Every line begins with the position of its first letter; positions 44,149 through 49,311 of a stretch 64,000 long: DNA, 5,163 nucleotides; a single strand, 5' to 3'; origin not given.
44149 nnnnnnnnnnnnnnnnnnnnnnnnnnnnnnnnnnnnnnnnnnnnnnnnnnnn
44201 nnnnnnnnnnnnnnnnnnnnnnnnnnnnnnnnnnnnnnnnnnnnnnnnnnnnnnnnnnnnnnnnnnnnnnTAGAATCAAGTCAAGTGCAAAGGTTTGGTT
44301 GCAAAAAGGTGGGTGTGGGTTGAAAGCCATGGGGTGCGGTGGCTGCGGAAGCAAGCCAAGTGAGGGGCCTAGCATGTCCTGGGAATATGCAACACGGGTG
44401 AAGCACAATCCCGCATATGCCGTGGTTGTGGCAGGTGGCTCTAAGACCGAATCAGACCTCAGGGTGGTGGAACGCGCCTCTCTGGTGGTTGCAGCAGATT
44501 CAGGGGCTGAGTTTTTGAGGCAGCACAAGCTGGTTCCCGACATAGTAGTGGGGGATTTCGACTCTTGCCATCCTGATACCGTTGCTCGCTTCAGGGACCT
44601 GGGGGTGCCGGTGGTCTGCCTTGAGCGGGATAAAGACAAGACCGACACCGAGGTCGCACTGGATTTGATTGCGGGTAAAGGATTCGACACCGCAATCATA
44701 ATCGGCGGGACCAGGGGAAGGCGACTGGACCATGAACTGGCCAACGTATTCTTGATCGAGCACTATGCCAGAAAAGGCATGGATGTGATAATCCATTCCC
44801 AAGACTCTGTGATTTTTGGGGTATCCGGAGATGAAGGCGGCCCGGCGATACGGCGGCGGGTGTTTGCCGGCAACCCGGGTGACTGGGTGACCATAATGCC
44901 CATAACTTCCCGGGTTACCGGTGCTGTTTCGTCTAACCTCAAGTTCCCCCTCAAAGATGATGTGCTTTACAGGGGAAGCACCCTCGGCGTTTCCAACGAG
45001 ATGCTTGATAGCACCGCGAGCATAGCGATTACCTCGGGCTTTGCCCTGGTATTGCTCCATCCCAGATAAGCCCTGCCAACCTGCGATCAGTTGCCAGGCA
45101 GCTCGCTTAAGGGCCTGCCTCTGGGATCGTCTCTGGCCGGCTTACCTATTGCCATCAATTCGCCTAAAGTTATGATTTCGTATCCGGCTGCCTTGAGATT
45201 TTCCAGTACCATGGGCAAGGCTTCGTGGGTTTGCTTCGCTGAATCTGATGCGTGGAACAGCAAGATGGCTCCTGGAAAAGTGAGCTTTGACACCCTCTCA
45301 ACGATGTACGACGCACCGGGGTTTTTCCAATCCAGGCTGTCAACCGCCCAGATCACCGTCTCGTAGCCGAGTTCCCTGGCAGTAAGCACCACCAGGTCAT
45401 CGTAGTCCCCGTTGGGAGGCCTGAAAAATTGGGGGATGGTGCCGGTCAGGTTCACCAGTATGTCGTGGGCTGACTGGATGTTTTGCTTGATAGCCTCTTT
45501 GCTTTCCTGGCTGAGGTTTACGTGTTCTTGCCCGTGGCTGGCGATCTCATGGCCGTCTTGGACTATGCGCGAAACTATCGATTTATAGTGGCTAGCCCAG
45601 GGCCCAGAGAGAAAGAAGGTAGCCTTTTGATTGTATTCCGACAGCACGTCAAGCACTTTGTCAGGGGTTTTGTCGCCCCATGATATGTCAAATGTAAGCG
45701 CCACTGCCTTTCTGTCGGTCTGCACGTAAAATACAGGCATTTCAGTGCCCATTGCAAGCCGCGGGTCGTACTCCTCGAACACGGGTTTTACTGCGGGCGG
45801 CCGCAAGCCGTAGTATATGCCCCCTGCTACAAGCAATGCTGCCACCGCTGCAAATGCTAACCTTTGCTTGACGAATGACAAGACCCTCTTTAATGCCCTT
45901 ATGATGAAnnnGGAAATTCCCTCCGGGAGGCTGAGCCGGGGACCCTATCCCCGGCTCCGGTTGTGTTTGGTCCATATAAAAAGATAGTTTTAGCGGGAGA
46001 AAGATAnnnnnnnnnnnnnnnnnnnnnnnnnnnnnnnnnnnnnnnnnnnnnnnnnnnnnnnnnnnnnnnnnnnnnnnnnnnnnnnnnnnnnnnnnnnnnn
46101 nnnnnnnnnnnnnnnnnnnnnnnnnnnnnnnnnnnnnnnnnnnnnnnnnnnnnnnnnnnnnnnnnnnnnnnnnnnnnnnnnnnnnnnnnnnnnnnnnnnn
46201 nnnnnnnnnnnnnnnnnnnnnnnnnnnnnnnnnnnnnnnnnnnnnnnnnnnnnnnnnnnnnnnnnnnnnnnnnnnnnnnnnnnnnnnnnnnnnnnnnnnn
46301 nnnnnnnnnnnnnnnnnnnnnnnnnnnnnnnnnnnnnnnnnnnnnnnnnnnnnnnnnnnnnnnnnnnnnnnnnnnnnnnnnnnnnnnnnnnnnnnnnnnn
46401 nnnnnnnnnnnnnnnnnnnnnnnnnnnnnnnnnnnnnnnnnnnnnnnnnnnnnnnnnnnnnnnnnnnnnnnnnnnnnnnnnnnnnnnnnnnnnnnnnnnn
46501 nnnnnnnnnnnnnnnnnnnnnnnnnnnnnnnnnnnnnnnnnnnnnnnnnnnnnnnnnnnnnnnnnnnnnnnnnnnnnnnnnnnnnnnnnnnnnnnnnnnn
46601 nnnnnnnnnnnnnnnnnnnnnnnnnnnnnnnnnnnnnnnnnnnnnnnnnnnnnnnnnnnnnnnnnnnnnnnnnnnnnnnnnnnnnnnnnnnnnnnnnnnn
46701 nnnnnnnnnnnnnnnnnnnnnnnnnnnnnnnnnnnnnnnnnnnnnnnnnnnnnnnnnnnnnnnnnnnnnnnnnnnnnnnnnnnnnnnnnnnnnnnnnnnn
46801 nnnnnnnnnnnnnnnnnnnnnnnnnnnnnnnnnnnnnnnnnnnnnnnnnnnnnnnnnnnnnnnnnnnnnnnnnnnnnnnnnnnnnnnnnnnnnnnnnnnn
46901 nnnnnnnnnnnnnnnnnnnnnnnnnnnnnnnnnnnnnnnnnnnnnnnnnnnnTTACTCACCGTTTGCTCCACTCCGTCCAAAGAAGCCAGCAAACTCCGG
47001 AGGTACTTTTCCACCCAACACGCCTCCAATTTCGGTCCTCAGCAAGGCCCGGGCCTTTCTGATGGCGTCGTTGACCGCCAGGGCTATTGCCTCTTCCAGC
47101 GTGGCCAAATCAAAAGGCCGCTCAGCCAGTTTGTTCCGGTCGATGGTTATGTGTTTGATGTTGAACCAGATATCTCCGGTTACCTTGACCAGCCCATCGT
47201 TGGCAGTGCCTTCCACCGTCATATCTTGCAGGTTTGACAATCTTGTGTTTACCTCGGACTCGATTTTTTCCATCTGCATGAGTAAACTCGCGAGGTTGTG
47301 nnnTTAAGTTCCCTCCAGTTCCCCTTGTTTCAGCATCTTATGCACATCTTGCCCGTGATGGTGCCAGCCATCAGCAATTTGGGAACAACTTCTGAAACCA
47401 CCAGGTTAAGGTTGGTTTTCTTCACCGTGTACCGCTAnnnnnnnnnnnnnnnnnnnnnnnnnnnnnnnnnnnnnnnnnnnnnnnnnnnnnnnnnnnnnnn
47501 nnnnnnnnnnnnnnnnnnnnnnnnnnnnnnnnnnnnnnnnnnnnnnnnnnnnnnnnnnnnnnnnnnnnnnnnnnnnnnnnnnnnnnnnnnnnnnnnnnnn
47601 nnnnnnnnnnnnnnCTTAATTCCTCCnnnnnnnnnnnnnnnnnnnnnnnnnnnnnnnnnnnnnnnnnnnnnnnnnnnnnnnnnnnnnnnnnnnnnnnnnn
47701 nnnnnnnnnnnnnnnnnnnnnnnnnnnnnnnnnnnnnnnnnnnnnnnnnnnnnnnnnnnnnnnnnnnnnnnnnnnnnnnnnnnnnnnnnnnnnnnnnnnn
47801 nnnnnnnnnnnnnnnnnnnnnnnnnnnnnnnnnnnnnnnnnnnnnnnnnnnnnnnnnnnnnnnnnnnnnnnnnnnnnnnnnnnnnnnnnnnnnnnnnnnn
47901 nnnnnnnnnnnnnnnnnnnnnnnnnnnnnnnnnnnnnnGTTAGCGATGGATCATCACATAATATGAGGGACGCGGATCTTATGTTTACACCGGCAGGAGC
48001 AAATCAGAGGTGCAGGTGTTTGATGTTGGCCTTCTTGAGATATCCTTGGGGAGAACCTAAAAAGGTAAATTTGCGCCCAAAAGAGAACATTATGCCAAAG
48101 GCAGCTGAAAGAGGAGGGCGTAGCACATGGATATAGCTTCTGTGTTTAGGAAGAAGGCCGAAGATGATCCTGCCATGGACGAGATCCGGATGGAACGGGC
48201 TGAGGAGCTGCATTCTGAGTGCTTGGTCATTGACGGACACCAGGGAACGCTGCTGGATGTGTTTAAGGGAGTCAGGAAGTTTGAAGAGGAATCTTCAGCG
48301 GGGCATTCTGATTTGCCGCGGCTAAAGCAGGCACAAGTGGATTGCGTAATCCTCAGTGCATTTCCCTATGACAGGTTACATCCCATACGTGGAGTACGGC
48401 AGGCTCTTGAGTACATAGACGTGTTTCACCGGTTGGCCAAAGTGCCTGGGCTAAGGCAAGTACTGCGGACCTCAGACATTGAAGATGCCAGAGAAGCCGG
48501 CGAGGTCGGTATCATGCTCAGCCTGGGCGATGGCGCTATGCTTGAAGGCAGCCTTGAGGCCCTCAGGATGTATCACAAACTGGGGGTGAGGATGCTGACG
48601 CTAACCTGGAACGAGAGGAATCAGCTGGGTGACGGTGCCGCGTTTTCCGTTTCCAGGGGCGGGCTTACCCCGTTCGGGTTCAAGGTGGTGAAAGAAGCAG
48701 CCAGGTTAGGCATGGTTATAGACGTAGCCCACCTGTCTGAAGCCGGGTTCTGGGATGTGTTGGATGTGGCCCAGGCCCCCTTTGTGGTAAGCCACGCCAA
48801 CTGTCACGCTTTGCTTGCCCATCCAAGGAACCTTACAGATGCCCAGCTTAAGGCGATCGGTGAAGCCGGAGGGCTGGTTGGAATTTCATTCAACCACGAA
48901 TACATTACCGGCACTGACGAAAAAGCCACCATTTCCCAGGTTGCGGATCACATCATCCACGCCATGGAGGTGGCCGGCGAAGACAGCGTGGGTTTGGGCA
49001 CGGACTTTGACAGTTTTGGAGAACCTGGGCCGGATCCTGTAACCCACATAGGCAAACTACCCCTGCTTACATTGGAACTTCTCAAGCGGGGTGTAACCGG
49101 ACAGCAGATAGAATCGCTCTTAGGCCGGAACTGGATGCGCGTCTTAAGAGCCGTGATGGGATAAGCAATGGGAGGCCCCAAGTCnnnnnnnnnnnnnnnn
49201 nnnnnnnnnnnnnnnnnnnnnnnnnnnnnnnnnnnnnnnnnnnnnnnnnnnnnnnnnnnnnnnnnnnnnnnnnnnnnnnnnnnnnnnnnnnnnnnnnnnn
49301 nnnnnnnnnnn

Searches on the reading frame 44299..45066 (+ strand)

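Call 29: search_protein_families(library=pfam, proteins=[window:44299-45066:+], max_evalue=0.001)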
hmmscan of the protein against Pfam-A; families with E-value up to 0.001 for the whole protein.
window:44299-45066:+ (256 aa): 2 families
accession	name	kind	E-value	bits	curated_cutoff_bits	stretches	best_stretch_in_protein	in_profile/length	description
PF04263.21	TPK_catalytic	-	1.6e-27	96.1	30.7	1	56-165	4-113/113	Thiamin pyrophosphokinase, catalytic domain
PF04265.19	TPK_B1_binding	-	5e-09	36.1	22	1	193-247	10-65/67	Thiamin pyrophosphokinase, vitamin B1 binding domain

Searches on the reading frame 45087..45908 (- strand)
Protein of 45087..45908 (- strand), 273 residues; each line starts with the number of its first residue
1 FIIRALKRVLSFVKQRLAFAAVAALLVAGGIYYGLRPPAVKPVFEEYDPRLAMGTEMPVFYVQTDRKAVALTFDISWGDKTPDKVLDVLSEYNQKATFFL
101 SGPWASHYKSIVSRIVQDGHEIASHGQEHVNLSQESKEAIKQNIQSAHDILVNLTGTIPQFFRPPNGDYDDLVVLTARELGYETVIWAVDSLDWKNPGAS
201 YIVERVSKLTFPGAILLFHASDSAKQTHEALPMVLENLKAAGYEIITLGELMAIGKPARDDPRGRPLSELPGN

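Call 29: search_protein_families(library=pfam, proteins=[window:45087-45908:-], max_evalue=0.001)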
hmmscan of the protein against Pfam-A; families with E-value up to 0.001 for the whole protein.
window:45087-45908:- (273 aa): 1 family
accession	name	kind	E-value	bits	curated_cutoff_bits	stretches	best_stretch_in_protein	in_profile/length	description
PF01522.26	Polysacc_deac_1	-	1.3e-34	119.3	23.1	1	63-185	3-124/124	Polysaccharide deacetylase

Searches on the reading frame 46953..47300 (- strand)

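Call 29: search_protein_families(library=pfam, proteins=[window:46953-47300:-], max_evalue=0.001)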
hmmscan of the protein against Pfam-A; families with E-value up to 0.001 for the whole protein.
window:46953-47300:- (115 aa): 1 family
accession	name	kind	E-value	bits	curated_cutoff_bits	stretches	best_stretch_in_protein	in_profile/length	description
PF02575.21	YbaB_DNA_bd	-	1.8e-15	57.3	25.5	1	9-97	3-89/91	YbaB/EbfC DNA-binding family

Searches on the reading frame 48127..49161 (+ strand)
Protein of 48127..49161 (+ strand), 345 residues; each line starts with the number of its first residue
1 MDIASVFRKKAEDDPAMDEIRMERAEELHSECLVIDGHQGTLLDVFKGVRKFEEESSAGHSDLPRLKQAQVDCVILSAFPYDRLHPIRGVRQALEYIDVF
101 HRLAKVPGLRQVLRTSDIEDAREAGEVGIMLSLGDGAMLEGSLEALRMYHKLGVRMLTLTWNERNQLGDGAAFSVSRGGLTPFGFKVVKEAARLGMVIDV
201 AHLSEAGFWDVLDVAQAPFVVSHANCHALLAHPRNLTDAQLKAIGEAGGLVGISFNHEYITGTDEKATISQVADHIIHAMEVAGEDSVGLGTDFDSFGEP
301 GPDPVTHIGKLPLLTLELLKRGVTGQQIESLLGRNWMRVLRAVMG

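Call 29: search_protein_families(library=pfam, proteins=[window:48127-49161:+], max_evalue=0.001)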
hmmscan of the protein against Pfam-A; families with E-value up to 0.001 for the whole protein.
window:48127-49161:+ (345 aa): 1 family
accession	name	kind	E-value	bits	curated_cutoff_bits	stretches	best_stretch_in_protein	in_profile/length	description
PF01244.27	Peptidase_M19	-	1.1e-93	314.4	26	1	28-341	2-318/319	Membrane dipeptidase (Peptidase family M19)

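Call 51: search_protein_families(library=ncbifam, proteins=[window:48127-49161:+], max_evalue=0.001)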
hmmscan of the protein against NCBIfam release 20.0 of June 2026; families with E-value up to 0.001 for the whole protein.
window:48127-49161:+ (345 aa): 0 families
